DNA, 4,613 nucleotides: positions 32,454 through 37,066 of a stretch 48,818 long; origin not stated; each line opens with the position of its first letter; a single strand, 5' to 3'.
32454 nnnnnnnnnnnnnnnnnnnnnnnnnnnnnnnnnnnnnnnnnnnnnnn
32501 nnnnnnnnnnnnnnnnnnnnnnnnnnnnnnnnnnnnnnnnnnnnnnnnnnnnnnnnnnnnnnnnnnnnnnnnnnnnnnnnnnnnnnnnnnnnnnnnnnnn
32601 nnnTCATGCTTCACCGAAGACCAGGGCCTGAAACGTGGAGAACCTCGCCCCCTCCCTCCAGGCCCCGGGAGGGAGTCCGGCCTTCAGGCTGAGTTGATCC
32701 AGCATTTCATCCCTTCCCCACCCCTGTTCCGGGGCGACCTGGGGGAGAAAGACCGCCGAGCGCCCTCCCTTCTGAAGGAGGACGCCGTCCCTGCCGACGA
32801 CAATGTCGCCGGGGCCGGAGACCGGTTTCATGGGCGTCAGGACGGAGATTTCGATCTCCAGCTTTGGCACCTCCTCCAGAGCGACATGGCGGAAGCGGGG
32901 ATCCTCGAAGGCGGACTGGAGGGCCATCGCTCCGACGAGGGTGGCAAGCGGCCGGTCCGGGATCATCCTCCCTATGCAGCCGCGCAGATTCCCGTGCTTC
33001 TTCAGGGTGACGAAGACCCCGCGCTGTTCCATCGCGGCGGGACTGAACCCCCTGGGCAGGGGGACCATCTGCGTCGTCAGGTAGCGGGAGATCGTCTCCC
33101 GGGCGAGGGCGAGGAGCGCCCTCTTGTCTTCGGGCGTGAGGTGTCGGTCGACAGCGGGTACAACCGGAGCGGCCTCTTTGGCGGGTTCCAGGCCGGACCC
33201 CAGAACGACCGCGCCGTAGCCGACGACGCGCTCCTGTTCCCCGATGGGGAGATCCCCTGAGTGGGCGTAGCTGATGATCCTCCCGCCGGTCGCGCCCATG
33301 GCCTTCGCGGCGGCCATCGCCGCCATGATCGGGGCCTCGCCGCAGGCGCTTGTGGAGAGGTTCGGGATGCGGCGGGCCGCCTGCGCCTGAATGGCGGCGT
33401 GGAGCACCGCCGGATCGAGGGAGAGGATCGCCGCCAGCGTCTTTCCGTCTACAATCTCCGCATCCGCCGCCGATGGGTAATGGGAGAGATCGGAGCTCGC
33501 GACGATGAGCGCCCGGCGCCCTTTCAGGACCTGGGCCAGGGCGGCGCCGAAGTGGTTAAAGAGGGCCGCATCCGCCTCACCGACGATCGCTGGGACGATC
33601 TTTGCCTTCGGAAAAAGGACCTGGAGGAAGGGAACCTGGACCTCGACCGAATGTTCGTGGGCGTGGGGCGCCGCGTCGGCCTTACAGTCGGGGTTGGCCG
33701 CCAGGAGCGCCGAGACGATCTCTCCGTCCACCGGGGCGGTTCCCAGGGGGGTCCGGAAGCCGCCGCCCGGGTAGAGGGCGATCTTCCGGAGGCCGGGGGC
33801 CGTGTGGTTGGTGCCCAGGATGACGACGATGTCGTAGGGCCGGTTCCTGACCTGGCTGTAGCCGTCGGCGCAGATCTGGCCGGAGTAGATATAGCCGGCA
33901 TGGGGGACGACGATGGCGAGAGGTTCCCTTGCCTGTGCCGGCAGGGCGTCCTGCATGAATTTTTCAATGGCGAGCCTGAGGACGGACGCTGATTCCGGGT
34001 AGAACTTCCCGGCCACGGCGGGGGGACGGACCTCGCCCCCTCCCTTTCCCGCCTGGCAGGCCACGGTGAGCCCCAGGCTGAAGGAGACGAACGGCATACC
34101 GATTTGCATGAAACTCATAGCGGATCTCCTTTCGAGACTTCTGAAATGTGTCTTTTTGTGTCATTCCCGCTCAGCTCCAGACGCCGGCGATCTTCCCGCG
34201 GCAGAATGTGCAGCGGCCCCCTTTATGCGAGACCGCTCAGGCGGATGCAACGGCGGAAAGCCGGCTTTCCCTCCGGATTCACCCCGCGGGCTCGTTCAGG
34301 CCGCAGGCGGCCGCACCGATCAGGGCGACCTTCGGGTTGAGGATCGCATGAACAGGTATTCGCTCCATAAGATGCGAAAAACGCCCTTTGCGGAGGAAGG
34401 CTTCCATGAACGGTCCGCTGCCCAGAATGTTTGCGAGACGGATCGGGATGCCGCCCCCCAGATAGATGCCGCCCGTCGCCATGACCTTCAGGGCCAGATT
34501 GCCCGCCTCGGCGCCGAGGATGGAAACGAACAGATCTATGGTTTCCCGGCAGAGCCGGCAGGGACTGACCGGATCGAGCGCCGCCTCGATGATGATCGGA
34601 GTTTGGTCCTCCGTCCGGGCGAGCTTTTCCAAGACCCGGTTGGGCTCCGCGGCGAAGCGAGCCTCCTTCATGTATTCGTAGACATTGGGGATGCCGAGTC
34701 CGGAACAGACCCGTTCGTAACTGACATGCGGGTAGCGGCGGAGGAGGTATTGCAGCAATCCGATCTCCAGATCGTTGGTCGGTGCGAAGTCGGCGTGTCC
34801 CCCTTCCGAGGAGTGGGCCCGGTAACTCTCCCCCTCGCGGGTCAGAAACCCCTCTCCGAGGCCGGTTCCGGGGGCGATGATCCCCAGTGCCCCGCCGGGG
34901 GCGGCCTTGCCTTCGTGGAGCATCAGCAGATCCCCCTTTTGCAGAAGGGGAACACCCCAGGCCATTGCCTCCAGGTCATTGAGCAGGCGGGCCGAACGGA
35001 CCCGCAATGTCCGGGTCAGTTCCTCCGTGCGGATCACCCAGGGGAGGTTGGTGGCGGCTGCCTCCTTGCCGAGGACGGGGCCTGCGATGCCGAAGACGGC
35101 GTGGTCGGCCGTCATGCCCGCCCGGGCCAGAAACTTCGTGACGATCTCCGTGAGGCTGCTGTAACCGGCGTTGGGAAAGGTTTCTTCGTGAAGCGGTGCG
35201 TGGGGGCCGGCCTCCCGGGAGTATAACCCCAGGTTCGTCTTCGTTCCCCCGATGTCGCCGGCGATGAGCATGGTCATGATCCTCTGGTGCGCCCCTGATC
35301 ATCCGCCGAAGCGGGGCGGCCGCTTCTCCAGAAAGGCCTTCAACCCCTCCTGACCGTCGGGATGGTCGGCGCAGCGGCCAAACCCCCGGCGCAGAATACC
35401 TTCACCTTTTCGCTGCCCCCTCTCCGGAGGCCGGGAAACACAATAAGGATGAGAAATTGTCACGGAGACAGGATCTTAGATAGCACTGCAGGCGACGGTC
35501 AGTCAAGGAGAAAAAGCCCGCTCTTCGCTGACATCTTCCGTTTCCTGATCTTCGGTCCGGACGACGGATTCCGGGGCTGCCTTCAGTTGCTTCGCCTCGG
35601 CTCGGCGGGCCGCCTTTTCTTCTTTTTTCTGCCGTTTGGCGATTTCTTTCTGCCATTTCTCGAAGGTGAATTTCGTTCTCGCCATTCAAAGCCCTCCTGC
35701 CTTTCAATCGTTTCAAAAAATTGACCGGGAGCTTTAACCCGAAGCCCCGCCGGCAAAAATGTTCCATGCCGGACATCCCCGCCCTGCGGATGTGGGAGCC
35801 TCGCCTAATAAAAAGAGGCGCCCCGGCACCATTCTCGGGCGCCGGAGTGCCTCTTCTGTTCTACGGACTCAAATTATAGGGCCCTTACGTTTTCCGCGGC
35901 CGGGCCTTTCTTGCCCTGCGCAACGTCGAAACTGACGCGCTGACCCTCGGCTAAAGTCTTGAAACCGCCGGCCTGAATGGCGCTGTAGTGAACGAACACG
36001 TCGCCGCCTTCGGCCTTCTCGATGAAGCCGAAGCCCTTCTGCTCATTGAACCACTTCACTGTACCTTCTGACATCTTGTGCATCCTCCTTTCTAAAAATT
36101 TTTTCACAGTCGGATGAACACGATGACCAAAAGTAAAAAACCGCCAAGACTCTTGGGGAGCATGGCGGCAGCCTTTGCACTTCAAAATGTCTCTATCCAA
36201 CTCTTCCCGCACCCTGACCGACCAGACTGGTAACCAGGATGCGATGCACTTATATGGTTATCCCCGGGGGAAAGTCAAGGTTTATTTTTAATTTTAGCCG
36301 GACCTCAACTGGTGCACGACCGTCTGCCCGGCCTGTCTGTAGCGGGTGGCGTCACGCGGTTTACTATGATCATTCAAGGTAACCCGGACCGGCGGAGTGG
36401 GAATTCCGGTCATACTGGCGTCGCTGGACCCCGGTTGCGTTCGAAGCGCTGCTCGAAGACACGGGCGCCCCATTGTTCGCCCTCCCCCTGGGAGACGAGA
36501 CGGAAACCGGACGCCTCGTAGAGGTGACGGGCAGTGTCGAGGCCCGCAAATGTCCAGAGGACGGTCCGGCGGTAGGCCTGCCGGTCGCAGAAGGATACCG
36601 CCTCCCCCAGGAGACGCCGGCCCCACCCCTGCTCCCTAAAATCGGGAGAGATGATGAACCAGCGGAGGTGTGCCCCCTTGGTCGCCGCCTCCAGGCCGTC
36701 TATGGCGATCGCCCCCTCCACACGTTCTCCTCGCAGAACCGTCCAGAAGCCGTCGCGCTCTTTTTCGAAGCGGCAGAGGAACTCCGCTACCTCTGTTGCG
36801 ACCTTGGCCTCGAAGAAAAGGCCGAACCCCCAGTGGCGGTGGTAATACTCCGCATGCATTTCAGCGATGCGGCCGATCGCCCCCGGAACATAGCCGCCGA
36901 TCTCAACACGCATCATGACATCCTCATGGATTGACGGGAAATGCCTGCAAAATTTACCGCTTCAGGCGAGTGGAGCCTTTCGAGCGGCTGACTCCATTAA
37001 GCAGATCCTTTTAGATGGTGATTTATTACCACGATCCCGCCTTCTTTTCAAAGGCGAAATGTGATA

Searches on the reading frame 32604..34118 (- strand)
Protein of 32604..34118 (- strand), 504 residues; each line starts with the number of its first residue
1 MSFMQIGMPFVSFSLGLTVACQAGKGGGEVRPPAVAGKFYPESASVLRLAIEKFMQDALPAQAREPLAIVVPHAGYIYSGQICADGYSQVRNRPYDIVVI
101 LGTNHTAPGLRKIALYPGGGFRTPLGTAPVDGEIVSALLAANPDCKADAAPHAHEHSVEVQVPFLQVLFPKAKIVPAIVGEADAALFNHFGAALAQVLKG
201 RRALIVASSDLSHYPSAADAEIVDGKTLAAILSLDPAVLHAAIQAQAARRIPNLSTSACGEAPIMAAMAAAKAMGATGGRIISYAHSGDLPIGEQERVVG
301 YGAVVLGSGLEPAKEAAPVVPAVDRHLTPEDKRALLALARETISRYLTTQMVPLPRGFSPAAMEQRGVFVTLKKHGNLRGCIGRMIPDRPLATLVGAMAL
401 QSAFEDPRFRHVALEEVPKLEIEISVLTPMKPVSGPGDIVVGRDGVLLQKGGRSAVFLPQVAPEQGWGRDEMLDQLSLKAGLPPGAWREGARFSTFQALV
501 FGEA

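Call 9: search_protein_families(library=pfam, proteins=[window:32604-34118:-])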
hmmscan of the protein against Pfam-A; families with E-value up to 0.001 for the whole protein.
window:32604-34118:- (504 aa): 2 families
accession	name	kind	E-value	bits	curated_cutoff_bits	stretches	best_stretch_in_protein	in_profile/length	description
PF01875.22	Memo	-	4e-60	203.7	27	1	33-304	2-268/269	Memo-like protein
PF01871.22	AMMECR1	-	9.7e-51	172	25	1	337-501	2-168/168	AMMECR1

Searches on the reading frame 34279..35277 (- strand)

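Call 9: search_protein_families(library=pfam, proteins=[window:34279-35277:-])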
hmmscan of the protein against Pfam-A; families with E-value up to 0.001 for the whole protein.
window:34279-35277:- (332 aa): 1 family
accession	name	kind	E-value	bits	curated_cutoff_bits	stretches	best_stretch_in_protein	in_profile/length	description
PF02685.22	Glucokinase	-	8.4e-101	337.5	22.1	1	5-325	1-310/314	Glucokinase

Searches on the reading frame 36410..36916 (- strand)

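Call 9: search_protein_families(library=pfam, proteins=[window:36410-36916:-])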
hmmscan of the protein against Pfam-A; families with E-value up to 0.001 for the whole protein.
window:36410-36916:- (168 aa): 4 families
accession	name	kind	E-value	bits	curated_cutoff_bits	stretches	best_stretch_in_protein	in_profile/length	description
PF00583.31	Acetyltransf_1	-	3.1e-11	44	20.7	1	40-138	18-116/116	Acetyltransferase (GNAT) family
PF13673.13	Acetyltransf_10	-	7.2e-10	39.4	23.6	1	46-152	22-120/128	Acetyltransferase (GNAT) domain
PF13508.13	Acetyltransf_7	-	1.7e-09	38.4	27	1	55-139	3-83/84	Acetyltransferase (GNAT) domain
PF08445.16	FR47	-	0.00079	19.8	22.1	0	82-142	22-81/86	FR47-like protein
